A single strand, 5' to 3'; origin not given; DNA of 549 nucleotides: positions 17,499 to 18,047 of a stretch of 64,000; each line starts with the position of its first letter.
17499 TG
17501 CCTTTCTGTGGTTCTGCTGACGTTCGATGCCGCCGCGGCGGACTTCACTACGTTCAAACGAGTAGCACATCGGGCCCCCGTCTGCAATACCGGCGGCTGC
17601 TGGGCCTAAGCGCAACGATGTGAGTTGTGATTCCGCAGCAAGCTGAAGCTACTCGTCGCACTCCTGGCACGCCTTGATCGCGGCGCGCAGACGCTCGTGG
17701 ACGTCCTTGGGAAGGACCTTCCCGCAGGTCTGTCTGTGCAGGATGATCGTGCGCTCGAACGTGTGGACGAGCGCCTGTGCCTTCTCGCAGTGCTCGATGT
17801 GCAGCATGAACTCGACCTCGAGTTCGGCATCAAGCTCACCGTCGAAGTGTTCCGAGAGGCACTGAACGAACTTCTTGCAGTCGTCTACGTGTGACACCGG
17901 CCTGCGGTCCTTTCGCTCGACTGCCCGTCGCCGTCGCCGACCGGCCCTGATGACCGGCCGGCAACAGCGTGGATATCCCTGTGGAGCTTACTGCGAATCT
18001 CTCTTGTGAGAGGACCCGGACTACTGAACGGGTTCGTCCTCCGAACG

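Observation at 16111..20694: Split ECF sigma / Cys-rich anti-sigma pair bracketing an S9 peptidase and followed by a CoA-disulfide-reductase-like gene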

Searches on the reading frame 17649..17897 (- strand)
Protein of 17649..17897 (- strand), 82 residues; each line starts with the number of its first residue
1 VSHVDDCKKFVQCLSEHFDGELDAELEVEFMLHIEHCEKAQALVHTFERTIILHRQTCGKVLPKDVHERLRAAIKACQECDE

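Call 3: search_protein_families(library=pfam, proteins=[window:17649-17897:-], max_evalue=0.01)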
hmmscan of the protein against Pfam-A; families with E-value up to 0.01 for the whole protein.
window:17649-17897:- (82 aa): 1 family
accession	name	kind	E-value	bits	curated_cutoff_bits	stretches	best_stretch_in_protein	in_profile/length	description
PF13490.11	zf-HC2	-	4.1e-07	30.4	22.2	1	7-38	1-32/35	Putative zinc-finger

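Call 4: search_protein_families(library=ncbifam, proteins=[window:17649-17897:-], max_evalue=0.01)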
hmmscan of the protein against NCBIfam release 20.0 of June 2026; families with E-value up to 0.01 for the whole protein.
window:17649-17897:- (82 aa): 1 family
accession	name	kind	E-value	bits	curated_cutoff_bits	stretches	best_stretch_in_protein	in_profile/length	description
TIGR03988.1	antisig_RsrA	equivalog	9.5e-05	22.4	62.5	1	6-78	1-74/77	mycothiol system anti-sigma-R factor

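Call 7: find_homologous_proteins(query=window:17649-17897:-, max_evalue=0.001)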
Query window:17649-17897:- (82 aa): 50 proteins with E <= 0.001 among 50 candidates.
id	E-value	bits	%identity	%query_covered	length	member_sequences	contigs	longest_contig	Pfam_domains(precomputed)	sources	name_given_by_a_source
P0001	1.2e-43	164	90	100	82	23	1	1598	PF13490.12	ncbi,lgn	-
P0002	2.5e-41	157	87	100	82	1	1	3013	PF13490.12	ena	-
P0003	3.9e-39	150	80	100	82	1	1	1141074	PF13490.12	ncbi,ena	-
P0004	4.3e-38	146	83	100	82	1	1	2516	PF13490.12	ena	-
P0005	1.5e-37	145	77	100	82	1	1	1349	PF13490.12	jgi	jgi:anti-sigma factor RsiW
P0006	2.1e-37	144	79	100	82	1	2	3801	PF13490.12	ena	-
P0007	3.1e-37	144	80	100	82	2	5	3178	-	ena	-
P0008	1.2e-36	142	78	100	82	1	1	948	PF13490.12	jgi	-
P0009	1.5e-36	142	79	100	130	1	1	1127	PF13490.12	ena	-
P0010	3.6e-36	140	77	100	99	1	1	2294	PF13490.12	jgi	jgi:anti-sigma factor RsiW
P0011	3.9e-36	140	79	100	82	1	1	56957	PF13490.12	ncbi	ncbi:MAG: zf-HC2 domain-containing protein [Candidatus Eisenbacteria bacterium]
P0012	6.8e-36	139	77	100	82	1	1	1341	-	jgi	-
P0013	7.1e-36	139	79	100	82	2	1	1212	PF13490.12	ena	-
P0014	1.1e-35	139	80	98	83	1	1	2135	PF13490.12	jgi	-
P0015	2.6e-35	138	76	98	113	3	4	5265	PF13490.12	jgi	jgi:hypothetical protein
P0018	1.2e-34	136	74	100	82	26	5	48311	PF13490.12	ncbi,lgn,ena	-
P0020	3.1e-34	134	74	100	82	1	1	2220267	PF13490.12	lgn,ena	-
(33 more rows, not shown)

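Call 8: find_encoding_contigs(protein=P0003, flank=8000, max_places=2)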
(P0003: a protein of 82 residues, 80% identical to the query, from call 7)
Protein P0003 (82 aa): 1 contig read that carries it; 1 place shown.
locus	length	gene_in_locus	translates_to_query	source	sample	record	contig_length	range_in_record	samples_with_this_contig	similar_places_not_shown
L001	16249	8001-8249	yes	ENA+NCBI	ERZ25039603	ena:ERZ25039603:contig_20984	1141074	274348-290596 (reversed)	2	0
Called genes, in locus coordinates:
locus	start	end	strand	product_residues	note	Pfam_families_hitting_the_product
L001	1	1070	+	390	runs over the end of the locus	-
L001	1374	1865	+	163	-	PF13484:Fer4_16 (faint), PF25160:LdpA_Fe-S-bd (faint), PF00037:Fer4 (faint), PF12797:Fer4_2 (faint), PF13237:Fer4_10, PF14697:Fer4_21, PF12838:Fer4_7, PF13187:Fer4_9, +3 more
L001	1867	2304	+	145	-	PF02662:FlpD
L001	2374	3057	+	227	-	PF13534:Fer4_17 (faint), PF13183:Fer4_8 (faint), PF14691:Fer4_20 (weak), PF13237:Fer4_10 (weak), PF12838:Fer4_7 (weak), PF13187:Fer4_9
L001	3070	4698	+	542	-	PF00890:FAD_binding_2, PF01266:DAO, PF03486:HI0933_like (weak), PF07992:Pyr_redox_2 (faint), PF12831:FAD_oxidored (faint)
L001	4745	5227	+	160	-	-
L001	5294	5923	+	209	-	PF07638:Sigma70_ECF (weak), PF12645:HTH_16 (weak), PF04542:Sigma70_r2, PF08281:Sigma70_r4_2, PF04545:Sigma70_r4 (weak)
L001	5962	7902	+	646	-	PF26549:Tricorn_N (faint), PF05448:AXE1 (faint), PF02129:Peptidase_S15, PF20434:BD-FAE, PF01738:DLH, PF12697:Abhydrolase_6 (weak), PF00326:Peptidase_S9, PF07859:Abhydrolase_3 (weak), +1 more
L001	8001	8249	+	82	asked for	PF13490:zf-HC2 (weak)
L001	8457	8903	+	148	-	PF27746:Small_heat_shock_put (weak), PF00011:HSP20, PF17886:ArsA_HSP20 (weak)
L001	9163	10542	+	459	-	PF07992:Pyr_redox_2, PF13450:NAD_binding_8 (faint), PF00070:Pyr_redox, PF02852:Pyr_redox_dim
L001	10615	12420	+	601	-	PF05524:PEP-utilisers_N, PF00391:PEP-utilizers, PF02896:PEP-utilizers_C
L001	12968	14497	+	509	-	PF13424:TPR_12 (faint), PF13525:YfiO (faint), PF07719:TPR_2 (faint), PF13174:TPR_6 (faint), PF13428:TPR_14 (faint), PF13432:TPR_16 (faint), PF21545:T7SS_EccA1_N (weak)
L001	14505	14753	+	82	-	PF01464:SLT (weak)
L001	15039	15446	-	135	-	PF01592:NifU_N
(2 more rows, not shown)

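Call 9: find_encoding_contigs(protein=P0020, flank=8000, max_places=2)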
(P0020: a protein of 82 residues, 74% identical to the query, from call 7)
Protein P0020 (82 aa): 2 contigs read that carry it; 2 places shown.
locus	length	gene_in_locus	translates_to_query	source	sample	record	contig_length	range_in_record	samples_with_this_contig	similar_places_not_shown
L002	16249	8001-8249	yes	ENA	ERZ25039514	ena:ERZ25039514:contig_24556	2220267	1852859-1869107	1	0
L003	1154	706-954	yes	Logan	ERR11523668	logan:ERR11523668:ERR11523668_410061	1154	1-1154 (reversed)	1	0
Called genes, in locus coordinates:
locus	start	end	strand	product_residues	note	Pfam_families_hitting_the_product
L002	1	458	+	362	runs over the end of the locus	-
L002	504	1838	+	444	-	PF00037:Fer4 (faint), PF12837:Fer4_6 (faint), PF14697:Fer4_21 (faint), PF25160:LdpA_Fe-S-bd (faint), PF13484:Fer4_16 (faint), PF12838:Fer4_7, PF13187:Fer4_9 (weak), PF13237:Fer4_10 (weak)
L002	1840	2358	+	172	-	PF02662:FlpD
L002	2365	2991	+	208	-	PF13510:Fer2_4 (faint)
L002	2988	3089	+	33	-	-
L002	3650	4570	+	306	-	PF00890:FAD_binding_2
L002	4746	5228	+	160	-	-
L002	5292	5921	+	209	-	PF12645:HTH_16 (weak), PF04542:Sigma70_r2, PF04545:Sigma70_r4 (weak), PF08281:Sigma70_r4_2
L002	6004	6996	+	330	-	PF26549:Tricorn_N (weak)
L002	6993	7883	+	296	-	PF05448:AXE1 (faint), PF02129:Peptidase_S15, PF20434:BD-FAE (weak), PF12697:Abhydrolase_6 (weak), PF00326:Peptidase_S9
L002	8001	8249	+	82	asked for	PF13490:zf-HC2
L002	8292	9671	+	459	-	PF03486:HI0933_like (faint), PF07992:Pyr_redox_2, PF13450:NAD_binding_8 (faint), PF00070:Pyr_redox, PF02852:Pyr_redox_dim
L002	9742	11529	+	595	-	PF05524:PEP-utilisers_N, PF00391:PEP-utilizers, PF02896:PEP-utilizers_C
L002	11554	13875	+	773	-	PF09976:TPR_21 (faint), PF17874:TPR_MalT (faint), PF00515:TPR_1 (faint), PF07719:TPR_2 (faint), PF12895:ANAPC3 (faint), PF13174:TPR_6 (faint), PF13432:TPR_16 (weak), PF01464:SLT, +6 more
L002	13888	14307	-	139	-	PF10825:DUF2752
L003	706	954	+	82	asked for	PF13490:zf-HC2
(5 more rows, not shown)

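Call 10: find_encoding_contigs(protein=P0018, flank=8000, max_places=3)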
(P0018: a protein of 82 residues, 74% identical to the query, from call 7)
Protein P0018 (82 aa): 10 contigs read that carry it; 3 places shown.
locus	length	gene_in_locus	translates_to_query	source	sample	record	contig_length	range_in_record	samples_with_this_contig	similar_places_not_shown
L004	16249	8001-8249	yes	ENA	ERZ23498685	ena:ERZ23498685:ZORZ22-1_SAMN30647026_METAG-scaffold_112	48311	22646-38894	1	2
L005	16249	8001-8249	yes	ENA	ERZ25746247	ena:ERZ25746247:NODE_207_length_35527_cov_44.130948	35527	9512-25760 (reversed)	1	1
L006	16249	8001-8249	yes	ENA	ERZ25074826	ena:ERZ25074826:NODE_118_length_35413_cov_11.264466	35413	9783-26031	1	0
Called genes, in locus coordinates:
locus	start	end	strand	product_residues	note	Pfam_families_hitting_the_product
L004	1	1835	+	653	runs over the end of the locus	PF07992:Pyr_redox_2 (weak), PF00890:FAD_binding_2 (weak), PF01134:GIDA (weak), PF12831:FAD_oxidored, PF13450:NAD_binding_8 (weak), PF12838:Fer4_7, PF13237:Fer4_10, PF14697:Fer4_21, +7 more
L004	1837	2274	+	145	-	PF02662:FlpD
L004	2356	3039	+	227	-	PF13534:Fer4_17 (faint), PF13183:Fer4_8 (faint), PF14691:Fer4_20 (weak), PF13237:Fer4_10 (weak), PF12838:Fer4_7 (weak), PF13187:Fer4_9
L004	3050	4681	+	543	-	PF00890:FAD_binding_2, PF01134:GIDA (faint), PF01266:DAO, PF03486:HI0933_like (weak), PF07992:Pyr_redox_2 (faint)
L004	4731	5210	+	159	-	-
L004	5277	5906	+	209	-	PF07638:Sigma70_ECF (weak), PF12645:HTH_16 (weak), PF04542:Sigma70_r2, PF08281:Sigma70_r4_2, PF04545:Sigma70_r4 (weak)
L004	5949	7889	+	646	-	PF12146:Hydrolase_4 (faint), PF05448:AXE1 (weak), PF01738:DLH, PF02129:Peptidase_S15, PF20434:BD-FAE, PF12697:Abhydrolase_6 (weak), PF00326:Peptidase_S9, PF07859:Abhydrolase_3 (weak)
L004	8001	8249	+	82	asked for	PF13490:zf-HC2 (weak)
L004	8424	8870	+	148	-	PF00011:HSP20, PF17886:ArsA_HSP20 (faint)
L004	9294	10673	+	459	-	PF01266:DAO (faint), PF07992:Pyr_redox_2, PF13450:NAD_binding_8 (faint), PF00070:Pyr_redox, PF02852:Pyr_redox_dim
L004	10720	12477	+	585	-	PF05524:PEP-utilisers_N, PF00391:PEP-utilizers, PF02896:PEP-utilizers_C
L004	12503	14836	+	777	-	PF00515:TPR_1 (faint), PF07719:TPR_2 (faint), PF13174:TPR_6 (faint), PF13424:TPR_12 (faint), PF13428:TPR_14 (faint), PF13432:TPR_16 (faint), PF09976:TPR_21 (weak), PF01464:SLT, +2 more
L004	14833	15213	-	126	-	PF10825:DUF2752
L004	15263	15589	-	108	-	PF13828:DUF4190 (weak)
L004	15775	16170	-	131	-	PF01592:NifU_N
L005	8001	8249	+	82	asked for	PF13490:zf-HC2 (weak)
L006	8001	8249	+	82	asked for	PF13490:zf-HC2 (weak)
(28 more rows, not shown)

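Call 12: find_related_loci(query=A1, collection=genome_contigs, flank=6000)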
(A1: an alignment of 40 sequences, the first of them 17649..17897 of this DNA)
Query A1 (82 aa) in genome_contigs; peptide patterns used: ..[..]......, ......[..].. (x = any residue, [..] = any of these).
28 stretches matched a pattern; 17 encode a relative of the query (tblastn E <= 1e-3); 17 distinct loci.
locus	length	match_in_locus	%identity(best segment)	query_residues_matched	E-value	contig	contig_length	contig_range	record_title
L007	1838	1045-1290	99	1-82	9e-52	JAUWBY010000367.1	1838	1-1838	MAG: Candidatus Eisenbacteria bacterium isolate CSMAG_2124 CSMAG_2124_k141_507898_length_1838_cov_9.0000, whole genome s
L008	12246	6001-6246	83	1-82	6e-43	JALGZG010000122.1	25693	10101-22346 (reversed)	MAG: bacterium isolate SY70-5-8_Bin_20 SY70-5-8_Bin_20_scaffold_1919, whole genome shotgun sequence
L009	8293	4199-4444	77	1-82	7e-41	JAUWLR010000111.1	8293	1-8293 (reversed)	MAG: Candidatus Eisenbacteria bacterium isolate CSMAG_2377 CSMAG_2377_k141_168633_length_8293_cov_11.5590, whole genome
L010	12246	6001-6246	78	1-82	2e-40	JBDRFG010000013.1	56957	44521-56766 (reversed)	MAG: Candidatus Eisenbacteria bacterium isolate MEGAHIT-group-1.358 k141_5327084, whole genome shotgun sequence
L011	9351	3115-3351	77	4-82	4e-40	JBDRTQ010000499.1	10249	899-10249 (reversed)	MAG: Candidatus Eisenbacteria bacterium isolate MEGAHIT-group-3.92 k141_560798, whole genome shotgun sequence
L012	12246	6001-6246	79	1-82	2e-34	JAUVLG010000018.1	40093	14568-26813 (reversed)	MAG: Candidatus Eisenbacteria bacterium isolate CSMAG_500 CSMAG_500_k141_667660_length_40093_cov_21.0000, whole genome s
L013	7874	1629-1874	74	1-82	1e-33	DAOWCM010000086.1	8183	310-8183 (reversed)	MAG TPA_asm: Candidatus Eisenbacteria bacterium isolate CSMAG_1887 CSMAG_1887_k141_6280532_length_8183_cov_16.2462, whol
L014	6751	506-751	74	1-82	2e-32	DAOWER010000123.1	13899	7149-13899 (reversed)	MAG TPA_asm: Candidatus Eisenbacteria bacterium isolate CSMAG_1944 CSMAG_1944_k141_1937824_length_13899_cov_21.5326, who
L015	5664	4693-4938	56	1-82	2e-27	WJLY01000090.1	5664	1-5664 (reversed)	MAG: Candidatus Effluviviaceae Genus IV sp. isolate Bin_501 k141_1067259, whole genome shotgun sequence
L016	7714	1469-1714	52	1-82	4e-24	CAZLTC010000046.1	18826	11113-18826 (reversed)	MAG TPA_asm: uncultured bacterium isolate SRP185410_co2_414 genome assembly, contig: NODE_3516_length_18826_cov_8.364392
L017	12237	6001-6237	52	1-79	1e-22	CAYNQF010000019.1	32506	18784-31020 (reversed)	MAG TPA_asm: uncultured bacterium isolate binchicken_co150_59 genome assembly, contig: NODE_2864_length_32506_cov_6.7283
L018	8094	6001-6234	49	1-78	5e-21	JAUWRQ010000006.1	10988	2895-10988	MAG: Candidatus Eisenbacteria bacterium isolate CSMAG_2532 CSMAG_2532_k127_1564976_length_10988_cov_19.9091, whole genom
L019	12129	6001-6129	44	7-49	1e-7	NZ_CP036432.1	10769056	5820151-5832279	Stieleria magnilauensis strain TBK1r chromosome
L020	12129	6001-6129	40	7-49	6e-6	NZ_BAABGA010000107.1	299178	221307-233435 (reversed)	Novipirellula rosea strain JCM 17759 sequence107, whole genome shotgun sequence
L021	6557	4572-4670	48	7-39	4e-5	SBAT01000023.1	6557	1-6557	MAG: Chloroflexota bacterium isolate Bin_14_1_1 Ba_contig12974, whole genome shotgun sequence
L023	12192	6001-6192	27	12-75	9e-4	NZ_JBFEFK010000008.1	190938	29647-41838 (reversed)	Maioricimonas sp. JC845 8, whole genome shotgun sequence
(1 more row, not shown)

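Call 14: search_solved_structures(query=A1, max_evalue=10, show_alignments=4)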
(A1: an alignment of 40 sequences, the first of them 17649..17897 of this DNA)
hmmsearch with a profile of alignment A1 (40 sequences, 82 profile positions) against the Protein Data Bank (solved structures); distinct sequences matched with E-value up to 10: 3.
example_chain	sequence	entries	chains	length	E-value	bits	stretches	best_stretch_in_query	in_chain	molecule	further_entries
5wuq_C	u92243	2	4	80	1.4e-05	28.3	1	9-74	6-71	Anti-sigma-W factor RsiW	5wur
5frf_A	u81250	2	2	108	0.63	13.4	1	3-38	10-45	ANTI-SIGMA FACTOR RSRA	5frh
2p01_A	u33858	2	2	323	1.3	12.5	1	15-60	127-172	Alpha-2-macroglobulin receptor-associated protein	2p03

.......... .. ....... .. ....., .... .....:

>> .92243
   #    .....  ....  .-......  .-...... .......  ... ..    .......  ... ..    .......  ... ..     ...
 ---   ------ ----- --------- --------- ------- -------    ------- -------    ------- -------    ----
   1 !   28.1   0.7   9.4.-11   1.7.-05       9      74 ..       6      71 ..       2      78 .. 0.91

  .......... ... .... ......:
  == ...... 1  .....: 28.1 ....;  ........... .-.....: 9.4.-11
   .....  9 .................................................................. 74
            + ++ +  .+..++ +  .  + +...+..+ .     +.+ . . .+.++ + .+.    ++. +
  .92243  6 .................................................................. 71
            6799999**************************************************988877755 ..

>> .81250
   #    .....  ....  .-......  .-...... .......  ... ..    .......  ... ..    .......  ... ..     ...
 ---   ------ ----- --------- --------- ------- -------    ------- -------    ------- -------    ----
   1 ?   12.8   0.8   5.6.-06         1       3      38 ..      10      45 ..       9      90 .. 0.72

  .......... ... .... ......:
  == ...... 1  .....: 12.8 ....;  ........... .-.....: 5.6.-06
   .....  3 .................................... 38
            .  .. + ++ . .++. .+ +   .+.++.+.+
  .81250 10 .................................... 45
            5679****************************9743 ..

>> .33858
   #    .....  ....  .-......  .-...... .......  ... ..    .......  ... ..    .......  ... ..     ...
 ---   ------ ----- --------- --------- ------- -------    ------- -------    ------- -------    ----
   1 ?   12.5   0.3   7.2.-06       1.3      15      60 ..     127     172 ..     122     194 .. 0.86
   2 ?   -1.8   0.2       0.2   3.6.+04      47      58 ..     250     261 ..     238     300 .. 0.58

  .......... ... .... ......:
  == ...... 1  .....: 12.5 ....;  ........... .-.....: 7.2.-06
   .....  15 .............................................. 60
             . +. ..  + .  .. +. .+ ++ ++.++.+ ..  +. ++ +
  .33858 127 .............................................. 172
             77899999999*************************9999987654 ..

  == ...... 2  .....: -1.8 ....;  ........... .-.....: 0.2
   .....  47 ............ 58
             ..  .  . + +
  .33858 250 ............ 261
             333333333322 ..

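Call 33: predict_structure(alignment_id=A1)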
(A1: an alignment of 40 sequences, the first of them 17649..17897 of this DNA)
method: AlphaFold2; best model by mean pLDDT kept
length: 82 residues; sequences in the alignment: 40
mean_pLDDT: 69.5   pTM: 0.50
mean pLDDT of the five models: 69.5, 66.7, 66.2, 64.7, 60.0
residues with pLDDT >= 90: 0; 70-90: 45; 50-70: 32; < 50: 5
segments of 3 or more residues with pLDDT < 50: 80-82
pLDDT, mean of each block of 10 residues (from residue 1): 58 78 79 75 79 65 66 60 41
secondary structure, 60 per line:
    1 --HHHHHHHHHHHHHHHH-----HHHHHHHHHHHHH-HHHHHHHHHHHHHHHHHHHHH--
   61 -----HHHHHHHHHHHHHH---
elements in order: H3-18 H24-36 H38-58 H66-79

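Call 36: fold_search(model_id=the predicted structure, library=pdb)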
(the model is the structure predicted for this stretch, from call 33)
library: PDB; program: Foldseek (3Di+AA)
matches with E <= 10: 18; with E <= 0.001: 0
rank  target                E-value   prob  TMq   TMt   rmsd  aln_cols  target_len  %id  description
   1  5wuq_D                3.7e-02  1.00  0.59  0.70  13.1        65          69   29  Crystal structure of SigW in complex with its anti-sigma RsiW, a zinc binding form (released 2017-03-29)
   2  5wuq_C                6.2e-02  1.00  0.59  0.69  12.4        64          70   30  Crystal structure of SigW in complex with its anti-sigma RsiW, a zinc binding form (released 2017-03-29)
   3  8z6g_A                1.5e+00  0.44  0.52  0.59  10.1        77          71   19  the AlgU-MucAcyto complex structure in Pseudomonas aeruginosa (released 2024-05-08)
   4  3hug_D                2.2e+00  0.30  0.47  0.59   7.1        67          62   22  Crystal structure of Mycobacterium tuberculosis anti-sigma factor RslA in complex with -35 promoter binding domain of  (released 2010-03-02)
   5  6in7_A                2.2e+00  0.30  0.49  0.51   9.9        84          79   19  Crystal structure of AlgU in complex with MucA(cyto) (released 2019-07-24)
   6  8z6g_E                2.3e+00  0.35  0.51  0.58  10.1        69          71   19  the AlgU-MucAcyto complex structure in Pseudomonas aeruginosa (released 2024-05-08)
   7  3hug_P                2.5e+00  0.30  0.47  0.61   6.4        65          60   23  Crystal structure of Mycobacterium tuberculosis anti-sigma factor RslA in complex with -35 promoter binding domain of  (released 2010-03-02)
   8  3hug_B                2.5e+00  0.20  0.40  0.51   9.5        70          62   20  Crystal structure of Mycobacterium tuberculosis anti-sigma factor RslA in complex with -35 promoter binding domain of  (released 2010-03-02)
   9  3hug_H                2.8e+00  0.25  0.47  0.61   6.8        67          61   22  Crystal structure of Mycobacterium tuberculosis anti-sigma factor RslA in complex with -35 promoter binding domain of  (released 2010-03-02)
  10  3hug_J                3.2e+00  0.16  0.41  0.51   9.9        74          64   19  Crystal structure of Mycobacterium tuberculosis anti-sigma factor RslA in complex with -35 promoter binding domain of  (released 2010-03-02)
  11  3hug_F                3.4e+00  0.35  0.47  0.64   2.2        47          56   21  Crystal structure of Mycobacterium tuberculosis anti-sigma factor RslA in complex with -35 promoter binding domain of  (released 2010-03-02)
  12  8z6g_C                3.4e+00  0.23  0.48  0.54   9.9        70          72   18  the AlgU-MucAcyto complex structure in Pseudomonas aeruginosa (released 2024-05-08)
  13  3hug_L                3.4e+00  0.16  0.40  0.51   9.4        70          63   20  Crystal structure of Mycobacterium tuberculosis anti-sigma factor RslA in complex with -35 promoter binding domain of  (released 2010-03-02)
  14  8iwq_B                5.7e+00  0.14  0.30  0.09   5.1        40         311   22  Pseudomoans Aerugiona Native Ketopantoate Reductase with glycerol (released 2024-04-03)
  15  7mq3                  6.1e+00  0.05  0.26  0.26  15.3        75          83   15  C9A N55A Streptococcus pneumoniae CstR in the reduced state (released 2022-03-09)
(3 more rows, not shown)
